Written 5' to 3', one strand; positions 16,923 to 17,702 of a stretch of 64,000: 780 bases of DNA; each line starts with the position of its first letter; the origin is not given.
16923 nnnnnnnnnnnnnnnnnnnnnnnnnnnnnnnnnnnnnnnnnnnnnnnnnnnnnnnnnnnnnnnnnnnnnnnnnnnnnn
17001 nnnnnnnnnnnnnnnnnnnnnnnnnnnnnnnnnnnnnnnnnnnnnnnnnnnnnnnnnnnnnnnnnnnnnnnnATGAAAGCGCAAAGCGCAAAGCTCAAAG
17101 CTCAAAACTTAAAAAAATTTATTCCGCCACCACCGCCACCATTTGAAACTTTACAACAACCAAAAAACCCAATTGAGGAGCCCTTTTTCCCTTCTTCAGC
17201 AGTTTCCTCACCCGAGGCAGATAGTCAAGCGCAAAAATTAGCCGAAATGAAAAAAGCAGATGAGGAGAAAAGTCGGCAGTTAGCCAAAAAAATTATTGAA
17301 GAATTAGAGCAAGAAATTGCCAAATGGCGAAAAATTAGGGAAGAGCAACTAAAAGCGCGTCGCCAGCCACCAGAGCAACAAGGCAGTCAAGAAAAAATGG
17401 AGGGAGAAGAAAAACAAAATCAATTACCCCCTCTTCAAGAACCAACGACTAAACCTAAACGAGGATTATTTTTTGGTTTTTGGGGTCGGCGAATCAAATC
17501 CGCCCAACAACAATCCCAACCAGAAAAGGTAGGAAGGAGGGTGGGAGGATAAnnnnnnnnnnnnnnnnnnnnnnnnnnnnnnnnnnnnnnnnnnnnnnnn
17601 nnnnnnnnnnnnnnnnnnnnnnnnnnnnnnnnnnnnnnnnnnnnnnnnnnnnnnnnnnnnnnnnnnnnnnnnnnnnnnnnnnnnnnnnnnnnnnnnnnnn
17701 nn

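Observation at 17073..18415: Two-gene module translationally coupled to recR, second gene with foreign-like codon usage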

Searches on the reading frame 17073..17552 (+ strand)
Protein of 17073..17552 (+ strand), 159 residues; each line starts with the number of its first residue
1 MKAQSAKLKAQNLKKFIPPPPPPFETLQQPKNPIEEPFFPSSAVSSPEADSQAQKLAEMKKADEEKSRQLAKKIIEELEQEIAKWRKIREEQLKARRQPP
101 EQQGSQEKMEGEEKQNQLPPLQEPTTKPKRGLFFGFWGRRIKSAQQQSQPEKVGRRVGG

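Call 3: search_protein_families(library=pfam, proteins=[window:17073-17552:+], max_evalue=1)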
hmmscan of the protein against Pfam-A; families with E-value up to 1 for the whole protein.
window:17073-17552:+ (159 aa): 2 families
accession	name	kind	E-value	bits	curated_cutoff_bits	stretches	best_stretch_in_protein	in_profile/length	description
PF07007.17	LprI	-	0.15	12.9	22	1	54-115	34-95/106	Lysozyme inhibitor LprI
PF03713.19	DUF305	-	0.24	11.9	27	1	55-122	17-91/151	Domain of unknown function (DUF305)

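Call 10: find_homologous_proteins(query=window:17073-17552:+, max_evalue=0.01)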
Query window:17073-17552:+ (159 aa): 29 proteins with E <= 0.01 among 96 candidates.
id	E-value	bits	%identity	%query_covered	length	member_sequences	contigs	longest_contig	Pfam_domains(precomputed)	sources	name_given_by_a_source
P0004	1.2e-91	323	100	100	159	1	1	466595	-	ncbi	ncbi:MAG: hypothetical protein ACPLKP_00200 [Microgenomates group bacterium]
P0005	5.9e-67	243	83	100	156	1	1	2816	-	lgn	-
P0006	3.4e-36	143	59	89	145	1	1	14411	-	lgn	-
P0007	1.0e-35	141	55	94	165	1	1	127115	-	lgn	-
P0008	1.3e-34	138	62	79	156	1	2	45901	-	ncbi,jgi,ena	-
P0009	1.6e-34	138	63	75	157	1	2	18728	-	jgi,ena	-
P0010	4.3e-33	133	63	71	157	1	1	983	-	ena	-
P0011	6.2e-33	132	59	72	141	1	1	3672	-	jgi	-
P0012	1.9e-32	131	60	72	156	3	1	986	-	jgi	-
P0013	3.8e-32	130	60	72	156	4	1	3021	-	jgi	-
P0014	4.9e-32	129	64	72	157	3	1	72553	-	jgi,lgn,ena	-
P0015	7.3e-32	129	62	75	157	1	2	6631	-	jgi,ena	-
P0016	7.9e-32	129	59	72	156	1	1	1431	-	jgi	jgi:hypothetical protein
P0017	1.9e-31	128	64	72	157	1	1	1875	-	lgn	-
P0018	4.7e-31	126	62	72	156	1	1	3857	-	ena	-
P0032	9.6e-5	41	42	67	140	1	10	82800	-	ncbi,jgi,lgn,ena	-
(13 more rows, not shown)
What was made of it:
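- It has 29 homologues (call 10).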

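Call 11: find_encoding_contigs(protein=P0007, flank=5000, max_places=2)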
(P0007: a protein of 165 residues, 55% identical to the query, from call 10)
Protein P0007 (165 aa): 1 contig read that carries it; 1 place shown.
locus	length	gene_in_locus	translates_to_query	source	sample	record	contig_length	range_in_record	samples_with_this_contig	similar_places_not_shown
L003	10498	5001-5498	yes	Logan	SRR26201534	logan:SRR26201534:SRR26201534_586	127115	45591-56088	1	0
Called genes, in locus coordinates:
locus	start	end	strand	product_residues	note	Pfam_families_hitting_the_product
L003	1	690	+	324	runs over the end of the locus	PF01933:CofD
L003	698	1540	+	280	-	PF09828:ChrB_C (faint)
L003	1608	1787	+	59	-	PF01165:Ribosomal_S21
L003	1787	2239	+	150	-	PF09424:YqeY, PF02637:GatB_Yqey (weak)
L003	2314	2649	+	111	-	PF02130:YbeY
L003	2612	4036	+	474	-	PF13177:DNA_pol3_delta2, PF00004:AAA, PF07728:AAA_5 (weak), PF13401:AAA_22 (faint), PF12169:DNA_pol3_gamma3 (weak), PF20964:DnaX_C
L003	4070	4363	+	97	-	-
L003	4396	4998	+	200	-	PF21176:RecR_HhH, PF02132:RecR_ZnF, PF01751:Toprim, PF13662:Toprim_4, PF21175:RecR_C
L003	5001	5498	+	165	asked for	-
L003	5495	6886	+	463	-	PF01406:tRNA-synt_1e, PF09334:tRNA-synt_1g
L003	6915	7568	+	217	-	-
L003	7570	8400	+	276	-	PF01926:MMR_HSR1, PF02421:FeoB_N, PF06071:YchF-GTPase_C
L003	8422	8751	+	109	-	PF01250:Ribosomal_S6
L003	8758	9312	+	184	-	PF00436:SSB, PF22657:SSB_1 (weak)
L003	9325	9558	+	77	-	PF01084:Ribosomal_S18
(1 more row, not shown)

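Call 12: find_encoding_contigs(protein=P0008, flank=5000, max_places=2)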
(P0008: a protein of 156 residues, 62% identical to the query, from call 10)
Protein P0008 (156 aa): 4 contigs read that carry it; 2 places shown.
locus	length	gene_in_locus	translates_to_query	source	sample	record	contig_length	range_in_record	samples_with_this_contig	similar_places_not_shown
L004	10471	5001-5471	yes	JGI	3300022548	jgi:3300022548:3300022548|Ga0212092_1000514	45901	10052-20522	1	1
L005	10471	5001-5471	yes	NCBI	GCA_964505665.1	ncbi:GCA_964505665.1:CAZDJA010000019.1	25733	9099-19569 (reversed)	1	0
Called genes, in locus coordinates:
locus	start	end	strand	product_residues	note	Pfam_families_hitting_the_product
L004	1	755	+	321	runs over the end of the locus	PF01933:CofD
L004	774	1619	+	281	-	PF09828:ChrB_C (weak)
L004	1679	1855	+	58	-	PF01165:Ribosomal_S21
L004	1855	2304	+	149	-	PF09424:YqeY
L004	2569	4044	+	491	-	PF13177:DNA_pol3_delta2, PF00004:AAA, PF07728:AAA_5 (faint), PF22608:DNAX_ATPase_lid (weak), PF20964:DnaX_C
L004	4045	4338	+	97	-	PF02575:YbaB_DNA_bd (weak)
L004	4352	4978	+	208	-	PF21176:RecR_HhH, PF02132:RecR_ZnF, PF01751:Toprim, PF13662:Toprim_4, PF21175:RecR_C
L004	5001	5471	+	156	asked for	-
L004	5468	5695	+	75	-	-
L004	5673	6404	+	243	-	PF02661:Fic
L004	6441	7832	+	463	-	PF00133:tRNA-synt_1 (faint), PF01406:tRNA-synt_1e, PF09334:tRNA-synt_1g, PF09190:DALR_2 (weak)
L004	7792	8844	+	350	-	PF01861:BpsA_C, PF03602:Cons_hypoth95 (weak)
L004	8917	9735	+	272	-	PF01926:MMR_HSR1, PF02421:FeoB_N, PF06071:YchF-GTPase_C, PF02824:TGS (faint)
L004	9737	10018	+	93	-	PF01250:Ribosomal_S6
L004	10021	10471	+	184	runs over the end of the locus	PF00436:SSB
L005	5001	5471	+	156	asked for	-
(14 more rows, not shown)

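Call 13: find_encoding_contigs(protein=P0014, flank=5000, max_places=2)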
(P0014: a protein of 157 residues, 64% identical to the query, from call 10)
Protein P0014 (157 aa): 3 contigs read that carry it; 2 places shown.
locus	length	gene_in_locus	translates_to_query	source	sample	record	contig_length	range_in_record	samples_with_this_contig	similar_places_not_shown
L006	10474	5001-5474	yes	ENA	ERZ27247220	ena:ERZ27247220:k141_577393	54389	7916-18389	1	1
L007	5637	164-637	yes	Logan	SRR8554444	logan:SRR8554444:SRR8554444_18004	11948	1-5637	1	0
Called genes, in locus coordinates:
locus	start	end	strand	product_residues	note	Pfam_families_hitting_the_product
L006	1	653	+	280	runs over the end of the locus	PF09828:ChrB_C (weak)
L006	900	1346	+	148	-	PF09424:YqeY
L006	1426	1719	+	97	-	PF02130:YbeY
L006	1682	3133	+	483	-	PF13177:DNA_pol3_delta2, PF00004:AAA, PF07728:AAA_5 (faint), PF20964:DnaX_C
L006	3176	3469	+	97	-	PF02575:YbaB_DNA_bd (weak)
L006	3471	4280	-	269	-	-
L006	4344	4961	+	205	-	PF21176:RecR_HhH, PF02132:RecR_ZnF, PF01751:Toprim, PF13662:Toprim_4, PF21175:RecR_C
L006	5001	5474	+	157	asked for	-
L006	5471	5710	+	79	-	-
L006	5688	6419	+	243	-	PF02661:Fic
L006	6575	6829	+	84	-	-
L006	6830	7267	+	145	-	PF01850:PIN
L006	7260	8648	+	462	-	PF00133:tRNA-synt_1 (faint), PF01406:tRNA-synt_1e, PF01921:tRNA-synt_1f (faint), PF09334:tRNA-synt_1g, PF23493:CysS_C (weak)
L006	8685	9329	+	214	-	-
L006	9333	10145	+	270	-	PF01926:MMR_HSR1, PF02421:FeoB_N, PF02824:TGS (weak), PF06071:YchF-GTPase_C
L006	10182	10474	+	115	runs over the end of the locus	PF01250:Ribosomal_S6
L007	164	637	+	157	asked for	-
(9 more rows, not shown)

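Call 14: find_encoding_contigs(protein=P0032, flank=5000, max_places=2)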
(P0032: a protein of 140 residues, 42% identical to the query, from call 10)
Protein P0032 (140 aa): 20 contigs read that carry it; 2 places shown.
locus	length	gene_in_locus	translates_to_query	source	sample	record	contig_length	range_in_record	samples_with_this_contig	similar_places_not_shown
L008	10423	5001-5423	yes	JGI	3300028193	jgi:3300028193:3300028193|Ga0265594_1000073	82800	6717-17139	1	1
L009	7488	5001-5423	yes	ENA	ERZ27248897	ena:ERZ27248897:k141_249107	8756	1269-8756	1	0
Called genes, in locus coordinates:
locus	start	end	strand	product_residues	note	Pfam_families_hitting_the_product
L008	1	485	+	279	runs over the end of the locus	PF01368:DHH (faint)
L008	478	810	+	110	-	PF11969:DcpS_C, PF01230:HIT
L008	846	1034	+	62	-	PF01165:Ribosomal_S21 (weak)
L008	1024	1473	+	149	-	PF09424:YqeY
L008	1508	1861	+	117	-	PF02130:YbeY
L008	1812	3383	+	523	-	PF06068:TIP49 (faint), PF13177:DNA_pol3_delta2, PF22608:DNAX_ATPase_lid (faint), PF00004:AAA, PF13401:AAA_22 (faint), PF12169:DNA_pol3_gamma3, PF20964:DnaX_C (weak)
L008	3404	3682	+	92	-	PF02575:YbaB_DNA_bd (weak)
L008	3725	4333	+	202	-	PF21176:RecR_HhH, PF02132:RecR_ZnF (weak), PF01751:Toprim, PF13662:Toprim_4, PF21175:RecR_C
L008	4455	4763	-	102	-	-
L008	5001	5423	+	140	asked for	-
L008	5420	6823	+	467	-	PF00133:tRNA-synt_1 (faint), PF01406:tRNA-synt_1e, PF09334:tRNA-synt_1g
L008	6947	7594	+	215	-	-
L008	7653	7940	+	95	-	PF01250:Ribosomal_S6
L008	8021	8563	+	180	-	PF00436:SSB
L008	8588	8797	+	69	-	PF01084:Ribosomal_S18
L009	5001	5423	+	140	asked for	-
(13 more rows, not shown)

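Call 20: search_protein_families(library=padloc, proteins=[window:17073-17552:+], max_evalue=1)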
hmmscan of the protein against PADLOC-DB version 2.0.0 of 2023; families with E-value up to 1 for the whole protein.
window:17073-17552:+ (159 aa): 0 families

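Call 21: search_protein_families(library=phrogs, proteins=[window:17073-17552:+], max_evalue=1)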
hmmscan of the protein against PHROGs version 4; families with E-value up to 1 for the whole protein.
window:17073-17552:+ (159 aa): 1 family
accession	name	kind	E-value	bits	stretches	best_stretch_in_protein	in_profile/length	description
phrog_14679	-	unknown function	0.96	10.9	0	54-96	56-98/109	-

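Call 22: search_protein_families(library=ncbifam, proteins=[window:17073-17552:+], max_evalue=1)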
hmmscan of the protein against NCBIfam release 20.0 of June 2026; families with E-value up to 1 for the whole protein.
window:17073-17552:+ (159 aa): 5 families
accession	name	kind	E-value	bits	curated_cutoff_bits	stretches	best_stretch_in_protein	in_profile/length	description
TIGR01554.3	major_cap_HK97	equivalog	0.13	11.4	27.5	1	53-116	19-82/385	phage major capsid protein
NF011884.0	PRK15357.1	equivalog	0.29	10.5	369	1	28-88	13-71/229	pathogenicity island 2 effector protein SseG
TIGR02746.1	TraC-F-type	equivalog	0.29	8.9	567.05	1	27-91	244-308/800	type IV secretion system protein TraC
TIGR03499.1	FlhF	equivalog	0.48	10.3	174.15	1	41-113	76-151/286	flagellar biosynthesis GTPase FlhF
TIGR01069.2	mutS2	equivalog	0.5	8.6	400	1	49-124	553-630/790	endonuclease MutS2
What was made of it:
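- Checked: No domain was found in Pfam, NCBIfam, PADLOC or PHROGs (calls 3, 20-22).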

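Call 23: find_related_loci(query=A1, collection=genome_contigs, flank=4000)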
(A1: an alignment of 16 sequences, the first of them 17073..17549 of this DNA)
Query A1 (159 aa) in genome_contigs; peptide patterns used: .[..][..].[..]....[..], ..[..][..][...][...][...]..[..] (x = any residue, [..] = any of these).
441 stretches matched a pattern; 7 encode a relative of the query (tblastn E <= 1e-3); 7 distinct loci.
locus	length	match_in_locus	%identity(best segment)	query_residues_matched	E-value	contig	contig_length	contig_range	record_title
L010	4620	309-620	54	40-151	1e-21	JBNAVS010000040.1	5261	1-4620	MAG: Microgenomates group bacterium isolate Kamch4342-D-MF-044 bin36_IDBA_re-assembly_contigs.fa-40, whole genome shotgu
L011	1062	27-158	86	116-159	3e-21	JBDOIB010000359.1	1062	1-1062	MAG: Thermodesulfobacteriota bacterium isolate TC202112_Ori_Bins020 k147_458570, whole genome shotgun sequence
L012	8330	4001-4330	43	43-159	6e-15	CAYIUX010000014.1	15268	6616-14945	MAG TPA_asm: uncultured Gammaproteobacteria bacterium isolate ERP119705_co5_62 genome assembly, contig: NODE_4807_length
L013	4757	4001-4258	41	70-159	8e-13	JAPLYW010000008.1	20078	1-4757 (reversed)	MAG: Candidatus Shapirobacteria bacterium isolate LacPavin_0419_WC90_MAG_34_15 LacPavin_0419_WC90_scaffold_487593, whole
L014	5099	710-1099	36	22-159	3e-11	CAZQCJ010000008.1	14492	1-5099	MAG TPA_asm: uncultured Gammaproteobacteria bacterium isolate SRP067234_co1_244 genome assembly, contig: k99_378906, who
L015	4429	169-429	45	62-159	1e-9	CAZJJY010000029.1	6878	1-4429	MAG TPA_asm: uncultured Gammaproteobacteria bacterium isolate binchicken_co243_270 genome assembly, contig: NODE_10635_l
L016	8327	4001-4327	42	43-159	4e-9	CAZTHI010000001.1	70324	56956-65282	MAG TPA_asm: uncultured Gammaproteobacteria bacterium isolate binchicken_co387_486 genome assembly, contig: NODE_105_len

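Call 40: search_solved_structures(query=A1, max_evalue=10)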
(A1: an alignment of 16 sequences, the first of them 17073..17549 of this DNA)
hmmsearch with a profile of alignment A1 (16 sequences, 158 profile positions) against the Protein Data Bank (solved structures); distinct sequences matched with E-value up to 10: 3.
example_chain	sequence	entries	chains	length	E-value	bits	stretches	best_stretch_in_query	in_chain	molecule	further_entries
6sjq_A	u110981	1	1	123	0.14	16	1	64-130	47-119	Flagellar pocket-related cytoskeletal protein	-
9tn7_A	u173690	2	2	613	0.61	13.9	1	46-93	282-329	Coenzyme F420 hydrogenase/dehydrogenase beta subunit domain protein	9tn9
7aor_ac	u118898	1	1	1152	6.9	10.5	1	35-112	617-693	mS50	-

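Call 49: find_encoding_contigs(protein=P0005, flank=3000, max_places=2)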
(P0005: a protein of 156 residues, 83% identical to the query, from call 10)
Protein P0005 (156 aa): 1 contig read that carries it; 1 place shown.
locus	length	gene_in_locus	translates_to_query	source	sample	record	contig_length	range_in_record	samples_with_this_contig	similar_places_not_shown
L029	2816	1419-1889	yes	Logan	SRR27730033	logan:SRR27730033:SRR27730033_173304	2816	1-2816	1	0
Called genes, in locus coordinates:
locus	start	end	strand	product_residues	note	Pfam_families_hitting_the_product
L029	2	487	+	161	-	?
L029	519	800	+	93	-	PF02575:YbaB_DNA_bd (weak)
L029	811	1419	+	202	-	PF21176:RecR_HhH, PF02132:RecR_ZnF, PF01751:Toprim, PF13662:Toprim_4, PF21175:RecR_C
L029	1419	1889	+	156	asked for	-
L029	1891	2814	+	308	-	?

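Call 50: find_encoding_contigs(protein=P0006, flank=4000, max_places=2)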
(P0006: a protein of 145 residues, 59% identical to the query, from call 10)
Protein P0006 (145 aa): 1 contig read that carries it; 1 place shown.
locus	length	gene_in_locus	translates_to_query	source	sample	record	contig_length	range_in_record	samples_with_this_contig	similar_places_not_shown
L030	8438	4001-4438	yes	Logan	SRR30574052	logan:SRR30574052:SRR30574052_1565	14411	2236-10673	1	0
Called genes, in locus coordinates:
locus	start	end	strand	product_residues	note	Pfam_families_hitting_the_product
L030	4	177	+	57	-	PF01165:Ribosomal_S21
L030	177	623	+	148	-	PF09424:YqeY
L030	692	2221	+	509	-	PF06068:TIP49 (faint), PF13177:DNA_pol3_delta2, PF00004:AAA, PF22608:DNAX_ATPase_lid (weak), PF20964:DnaX_C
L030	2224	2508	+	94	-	-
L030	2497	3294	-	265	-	-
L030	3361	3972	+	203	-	PF21176:RecR_HhH, PF02132:RecR_ZnF, PF01751:Toprim, PF13662:Toprim_4, PF21175:RecR_C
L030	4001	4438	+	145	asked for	-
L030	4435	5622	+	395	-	-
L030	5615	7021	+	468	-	PF00133:tRNA-synt_1 (faint), PF01406:tRNA-synt_1e, PF01921:tRNA-synt_1f (faint), PF09334:tRNA-synt_1g (weak)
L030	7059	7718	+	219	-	-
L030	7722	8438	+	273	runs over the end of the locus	PF01926:MMR_HSR1, PF02421:FeoB_N (weak), PF02824:TGS (weak), PF06071:YchF-GTPase_C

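Call 53: search_protein_families(library=pfam, proteins=[L030:4435-5619:+, L016:3395-3757:+, L016:5365-6336:+, L030:2497-3294:-, L004:5468-5692:+, L004:5673-6401:+, L010:713-961:+, L010:964-1392:+], max_evalue=0.01)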
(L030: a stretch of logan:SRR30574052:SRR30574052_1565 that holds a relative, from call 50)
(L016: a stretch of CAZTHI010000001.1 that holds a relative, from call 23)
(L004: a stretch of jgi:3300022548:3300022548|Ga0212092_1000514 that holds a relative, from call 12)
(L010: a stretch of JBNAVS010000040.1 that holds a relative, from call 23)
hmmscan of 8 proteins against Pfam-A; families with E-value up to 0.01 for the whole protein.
L030:4435-5619:+ (395 aa): 0 families

L016:3395-3757:+ (121 aa): 1 family
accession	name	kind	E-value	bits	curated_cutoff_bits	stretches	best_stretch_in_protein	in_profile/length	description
PF05635.17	23S_rRNA_IVP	-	1.8e-12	47.9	33.8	1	14-111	7-102/106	23S rRNA-intervening sequence protein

L016:5365-6336:+ (324 aa): 1 family
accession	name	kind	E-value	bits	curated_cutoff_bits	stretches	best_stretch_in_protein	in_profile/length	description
PF00291.31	PALP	-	2.8e-71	240.7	35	1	29-312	2-295/295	Pyridoxal-phosphate dependent enzyme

L030:2497-3294:- (265 aa): 0 families

L004:5468-5692:+ (75 aa): 0 families

L004:5673-6401:+ (243 aa): 1 family
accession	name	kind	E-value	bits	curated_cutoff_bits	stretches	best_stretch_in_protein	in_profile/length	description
PF02661.23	Fic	-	1.1e-17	65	24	1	43-148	2-92/93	Fic/DOC family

L010:713-961:+ (83 aa): 0 families

L010:964-1392:+ (143 aa): 3 families
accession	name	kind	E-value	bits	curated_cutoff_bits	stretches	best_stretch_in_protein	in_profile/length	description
PF01850.27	PIN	-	9.3e-14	52.5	23.6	1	4-122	1-114/120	PIN domain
PF16289.11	PIN_12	-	0.00022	22.1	32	1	4-119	1-116/172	PIN domain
PF13470.12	PIN_3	-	0.0022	19.2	27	1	3-65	1-66/115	PIN domain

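Call 63: predict_structure(alignment_id=A5)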
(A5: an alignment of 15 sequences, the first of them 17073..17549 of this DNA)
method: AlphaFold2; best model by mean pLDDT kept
length: 159 residues; sequences in the alignment: 15
mean_pLDDT: 65.9   pTM: 0.29
mean pLDDT of the five models: 65.9, 64.4, 64.2, 63.5, 60.4
residues with pLDDT >= 90: 27; 70-90: 21; 50-70: 85; < 50: 26
segments of 3 or more residues with pLDDT < 50: 103-117
pLDDT, mean of each block of 10 residues (from residue 1): 54 60 56 51 56 83 91 95 94 76 47 51 63 58 59 59
secondary structure, 60 per line:
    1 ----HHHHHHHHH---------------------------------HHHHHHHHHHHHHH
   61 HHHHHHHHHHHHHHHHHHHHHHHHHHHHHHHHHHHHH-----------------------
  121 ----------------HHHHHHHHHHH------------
elements in order: H5-13 H47-97 H137-147

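Call 69: search_protein_families(library=padloc, proteins=[L030:4435-5619:+, L004:5673-6401:+, L004:5468-5692:+, L030:2497-3294:-, L006:3471-4280:-], max_evalue=0.01)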
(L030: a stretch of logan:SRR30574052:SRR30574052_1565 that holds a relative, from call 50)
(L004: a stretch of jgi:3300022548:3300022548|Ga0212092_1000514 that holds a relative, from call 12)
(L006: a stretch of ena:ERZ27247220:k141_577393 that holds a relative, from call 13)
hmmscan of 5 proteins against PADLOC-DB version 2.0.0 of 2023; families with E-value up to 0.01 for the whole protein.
L030:4435-5619:+ (395 aa): 0 families

L004:5673-6401:+ (243 aa): 9 families
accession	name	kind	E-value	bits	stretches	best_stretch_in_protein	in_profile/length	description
PDLC03963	SoFic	-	1.8e-23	81.5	1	24-231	92-296/361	-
PDLC04839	PDC-S04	-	1.1e-20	72.2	1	13-175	26-187/205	-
PDLC04840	PDC-S04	-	1.2e-20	72.3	1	27-177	55-202/227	-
PDLC04836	PDC-S04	-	6.9e-17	59.4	1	28-179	73-217/244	-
PDLC04837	PDC-S04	-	2.1e-12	44.8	1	36-188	78-221/234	-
PDLC04838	PDC-S04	-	2.7e-10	38.4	1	38-185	58-196/209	-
PDLC04966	PDC-S24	-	7.1e-08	29.7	1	81-150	276-338/497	-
PDLC04841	PDC-S04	-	7.5e-05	20.5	1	128-173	207-252/292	-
PDLC04842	PDC-S04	-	8.9e-05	20.3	1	130-173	111-154/202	-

L004:5468-5692:+ (75 aa): 0 families

L030:2497-3294:- (265 aa): 0 families

L006:3471-4280:- (269 aa): 0 families

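Call 70: search_protein_families(library=ncbifam, proteins=[L030:4435-5619:+, L030:2497-3294:-, L006:3471-4280:-], max_evalue=0.01)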
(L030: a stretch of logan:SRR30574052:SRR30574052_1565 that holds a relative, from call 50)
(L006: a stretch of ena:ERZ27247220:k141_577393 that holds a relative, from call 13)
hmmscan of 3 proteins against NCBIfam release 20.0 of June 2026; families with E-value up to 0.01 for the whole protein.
L030:4435-5619:+ (395 aa): 0 families

L030:2497-3294:- (265 aa): 0 families

L006:3471-4280:- (269 aa): 1 family
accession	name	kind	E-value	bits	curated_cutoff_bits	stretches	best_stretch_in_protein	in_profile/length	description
TIGR01509.1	HAD-SF-IA-v3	subfamily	0.00044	20.4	29.4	1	85-124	2-41/154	HAD-IA family hydrolase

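Call 71: search_solved_structures(query=L030:4435-5619:+, max_evalue=1)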
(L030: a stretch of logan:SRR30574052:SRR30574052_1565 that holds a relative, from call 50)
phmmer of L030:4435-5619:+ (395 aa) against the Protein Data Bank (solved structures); distinct sequences matched with E-value up to 1: 2.
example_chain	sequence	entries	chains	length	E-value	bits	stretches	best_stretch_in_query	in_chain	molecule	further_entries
6iwt_A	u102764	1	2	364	0.79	11.7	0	130-209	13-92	Pmethyltransferase pCOMT-S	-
2f6r_A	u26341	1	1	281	0.88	11.5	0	128-185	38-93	Bifunctional coenzyme A synthase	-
